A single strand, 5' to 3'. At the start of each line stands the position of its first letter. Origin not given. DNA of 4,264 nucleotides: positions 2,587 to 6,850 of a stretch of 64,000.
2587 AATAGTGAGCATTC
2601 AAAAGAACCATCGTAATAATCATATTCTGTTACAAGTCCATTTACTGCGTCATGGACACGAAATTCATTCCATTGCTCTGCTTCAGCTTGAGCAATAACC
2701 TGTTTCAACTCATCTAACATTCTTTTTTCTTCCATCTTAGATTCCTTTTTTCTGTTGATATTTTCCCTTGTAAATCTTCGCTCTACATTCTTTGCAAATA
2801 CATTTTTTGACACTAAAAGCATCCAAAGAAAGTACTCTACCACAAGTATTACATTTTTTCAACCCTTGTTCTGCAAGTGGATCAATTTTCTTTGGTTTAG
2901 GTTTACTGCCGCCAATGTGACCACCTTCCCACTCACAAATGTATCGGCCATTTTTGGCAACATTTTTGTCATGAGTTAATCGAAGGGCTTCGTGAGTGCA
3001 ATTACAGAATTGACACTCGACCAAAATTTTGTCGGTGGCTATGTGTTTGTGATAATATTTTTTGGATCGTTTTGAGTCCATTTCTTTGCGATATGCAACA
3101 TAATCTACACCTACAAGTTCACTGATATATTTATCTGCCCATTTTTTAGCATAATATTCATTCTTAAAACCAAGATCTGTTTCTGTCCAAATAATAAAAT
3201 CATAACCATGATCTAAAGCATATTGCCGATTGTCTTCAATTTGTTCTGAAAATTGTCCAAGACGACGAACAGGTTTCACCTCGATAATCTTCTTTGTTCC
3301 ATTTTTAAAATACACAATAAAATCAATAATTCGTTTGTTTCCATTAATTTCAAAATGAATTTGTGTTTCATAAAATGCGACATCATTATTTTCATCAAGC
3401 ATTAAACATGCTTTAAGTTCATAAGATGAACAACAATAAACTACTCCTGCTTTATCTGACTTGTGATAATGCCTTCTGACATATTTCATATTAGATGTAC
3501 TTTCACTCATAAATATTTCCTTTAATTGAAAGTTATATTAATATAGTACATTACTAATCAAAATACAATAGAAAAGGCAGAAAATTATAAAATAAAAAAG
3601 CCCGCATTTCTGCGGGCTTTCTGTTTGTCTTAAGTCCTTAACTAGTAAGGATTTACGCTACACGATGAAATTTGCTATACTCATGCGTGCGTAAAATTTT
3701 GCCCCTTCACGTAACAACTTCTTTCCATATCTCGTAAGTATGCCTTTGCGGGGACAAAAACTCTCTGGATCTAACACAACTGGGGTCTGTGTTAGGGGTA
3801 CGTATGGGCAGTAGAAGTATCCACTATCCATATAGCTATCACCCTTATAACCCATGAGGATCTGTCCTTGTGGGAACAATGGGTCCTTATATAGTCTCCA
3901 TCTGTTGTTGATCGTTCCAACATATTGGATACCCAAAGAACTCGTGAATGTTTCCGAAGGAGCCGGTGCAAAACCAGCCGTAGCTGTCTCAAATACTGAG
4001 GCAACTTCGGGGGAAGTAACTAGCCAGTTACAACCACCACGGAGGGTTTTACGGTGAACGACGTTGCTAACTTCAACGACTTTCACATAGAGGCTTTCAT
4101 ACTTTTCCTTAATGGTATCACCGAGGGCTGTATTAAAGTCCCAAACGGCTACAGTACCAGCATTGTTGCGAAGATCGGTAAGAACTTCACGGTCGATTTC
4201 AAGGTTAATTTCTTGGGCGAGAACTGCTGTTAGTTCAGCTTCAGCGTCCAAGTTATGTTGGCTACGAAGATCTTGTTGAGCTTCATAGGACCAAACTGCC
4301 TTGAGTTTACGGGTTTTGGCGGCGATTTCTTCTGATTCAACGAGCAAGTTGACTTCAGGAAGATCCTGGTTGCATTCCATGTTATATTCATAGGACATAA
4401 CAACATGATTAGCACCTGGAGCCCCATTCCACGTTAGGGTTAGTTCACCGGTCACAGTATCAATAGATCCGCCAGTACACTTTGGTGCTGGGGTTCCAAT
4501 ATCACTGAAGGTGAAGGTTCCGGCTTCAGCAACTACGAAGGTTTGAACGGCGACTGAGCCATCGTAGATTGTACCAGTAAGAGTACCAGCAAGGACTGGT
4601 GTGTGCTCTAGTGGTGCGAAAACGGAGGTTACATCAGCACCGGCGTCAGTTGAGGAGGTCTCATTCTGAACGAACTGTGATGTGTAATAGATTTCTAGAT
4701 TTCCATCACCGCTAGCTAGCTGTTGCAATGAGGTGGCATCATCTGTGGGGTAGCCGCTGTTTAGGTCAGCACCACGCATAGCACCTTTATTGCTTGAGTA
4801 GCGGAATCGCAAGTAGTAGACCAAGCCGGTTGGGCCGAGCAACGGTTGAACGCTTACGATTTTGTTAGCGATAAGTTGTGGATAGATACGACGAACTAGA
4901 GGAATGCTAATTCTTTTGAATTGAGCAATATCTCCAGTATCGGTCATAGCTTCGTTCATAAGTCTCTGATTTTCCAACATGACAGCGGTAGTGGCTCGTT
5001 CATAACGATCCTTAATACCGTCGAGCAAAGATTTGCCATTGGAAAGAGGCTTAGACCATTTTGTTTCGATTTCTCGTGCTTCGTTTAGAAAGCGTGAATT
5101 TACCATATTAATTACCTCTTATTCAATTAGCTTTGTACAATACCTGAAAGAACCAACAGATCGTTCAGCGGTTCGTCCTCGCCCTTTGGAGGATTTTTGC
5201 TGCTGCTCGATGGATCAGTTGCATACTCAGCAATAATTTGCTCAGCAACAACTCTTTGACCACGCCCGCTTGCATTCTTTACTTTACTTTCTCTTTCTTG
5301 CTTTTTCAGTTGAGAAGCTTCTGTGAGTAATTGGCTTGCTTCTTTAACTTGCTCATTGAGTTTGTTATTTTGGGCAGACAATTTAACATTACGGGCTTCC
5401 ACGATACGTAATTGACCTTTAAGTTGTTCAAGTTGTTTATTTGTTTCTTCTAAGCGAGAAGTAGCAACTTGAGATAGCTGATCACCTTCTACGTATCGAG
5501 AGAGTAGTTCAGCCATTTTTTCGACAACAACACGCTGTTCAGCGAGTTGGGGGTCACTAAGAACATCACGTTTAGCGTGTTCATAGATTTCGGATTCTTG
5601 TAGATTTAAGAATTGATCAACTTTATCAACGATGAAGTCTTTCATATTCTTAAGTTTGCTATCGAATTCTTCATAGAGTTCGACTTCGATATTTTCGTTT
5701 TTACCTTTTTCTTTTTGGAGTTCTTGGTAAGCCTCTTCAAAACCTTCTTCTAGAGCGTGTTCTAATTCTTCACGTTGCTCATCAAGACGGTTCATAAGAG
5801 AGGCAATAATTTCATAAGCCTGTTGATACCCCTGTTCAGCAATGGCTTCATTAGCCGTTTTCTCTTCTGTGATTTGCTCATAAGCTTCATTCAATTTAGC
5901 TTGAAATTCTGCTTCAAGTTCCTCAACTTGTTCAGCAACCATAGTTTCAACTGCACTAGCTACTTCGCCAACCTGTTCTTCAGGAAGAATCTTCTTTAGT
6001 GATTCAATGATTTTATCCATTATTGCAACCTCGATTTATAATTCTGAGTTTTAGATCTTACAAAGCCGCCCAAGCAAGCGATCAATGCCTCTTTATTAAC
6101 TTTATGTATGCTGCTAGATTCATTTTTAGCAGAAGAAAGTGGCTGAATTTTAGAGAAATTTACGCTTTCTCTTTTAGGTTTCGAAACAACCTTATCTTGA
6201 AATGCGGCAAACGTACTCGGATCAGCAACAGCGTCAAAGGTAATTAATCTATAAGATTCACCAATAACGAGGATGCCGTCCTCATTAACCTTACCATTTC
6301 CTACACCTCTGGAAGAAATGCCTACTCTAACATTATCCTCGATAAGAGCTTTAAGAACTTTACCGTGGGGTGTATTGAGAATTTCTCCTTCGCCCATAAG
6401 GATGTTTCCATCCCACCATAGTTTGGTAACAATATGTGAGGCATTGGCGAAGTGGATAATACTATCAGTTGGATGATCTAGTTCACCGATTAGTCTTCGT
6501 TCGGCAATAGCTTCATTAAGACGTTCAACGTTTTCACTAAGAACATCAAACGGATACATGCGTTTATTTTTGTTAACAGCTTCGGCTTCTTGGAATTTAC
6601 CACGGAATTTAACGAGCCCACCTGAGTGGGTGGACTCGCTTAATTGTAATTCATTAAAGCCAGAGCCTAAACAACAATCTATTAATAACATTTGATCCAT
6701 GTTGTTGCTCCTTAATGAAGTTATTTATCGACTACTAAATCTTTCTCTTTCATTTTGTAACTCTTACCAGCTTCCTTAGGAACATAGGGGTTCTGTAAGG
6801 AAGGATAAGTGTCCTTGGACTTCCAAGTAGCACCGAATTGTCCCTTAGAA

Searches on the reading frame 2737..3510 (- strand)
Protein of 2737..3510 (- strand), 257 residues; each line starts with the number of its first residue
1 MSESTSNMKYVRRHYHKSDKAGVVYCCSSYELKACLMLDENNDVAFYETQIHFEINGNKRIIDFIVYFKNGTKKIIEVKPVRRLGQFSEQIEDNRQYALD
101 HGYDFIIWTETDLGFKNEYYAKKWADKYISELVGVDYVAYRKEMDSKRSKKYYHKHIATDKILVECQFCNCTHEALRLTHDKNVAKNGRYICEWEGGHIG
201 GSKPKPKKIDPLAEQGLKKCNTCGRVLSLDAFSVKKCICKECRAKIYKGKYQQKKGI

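Call 56: search_protein_families(library=pfam, proteins=[window:2737-3510:-], max_evalue=0.01)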
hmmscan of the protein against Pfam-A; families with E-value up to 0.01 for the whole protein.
window:2737-3510:- (257 aa): 3 families
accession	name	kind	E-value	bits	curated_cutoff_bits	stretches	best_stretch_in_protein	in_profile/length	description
PF15649.12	Tox-REase-7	-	4e-06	27.4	25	1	58-112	27-77/84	Restriction endonuclease fold toxin 7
PF08722.17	Tn7_TnsA-like_N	-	3.9e-05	24.6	26.5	1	58-110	25-85/85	TnsA-like endonuclease N terminal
PF05585.17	DUF1758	-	0.005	16.9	22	0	55-95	58-96/163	Putative peptidase (DUF1758)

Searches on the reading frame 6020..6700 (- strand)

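Call 20: search_protein_families(library=phrogs, proteins=[window:6020-6700:-], max_evalue=0.01)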
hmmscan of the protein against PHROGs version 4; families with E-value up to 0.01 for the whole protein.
window:6020-6700:- (226 aa): 3 families
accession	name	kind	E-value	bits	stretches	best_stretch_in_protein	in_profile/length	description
phrog_207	-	head and packaging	3e-49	169.4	1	12-215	22-218/519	head maturation protease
phrog_3014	-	head and packaging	1.9e-09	38.1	1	37-183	34-202/266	head maturation protease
phrog_31489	-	head and packaging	0.0003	21.7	1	35-73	35-75/91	head maturation protease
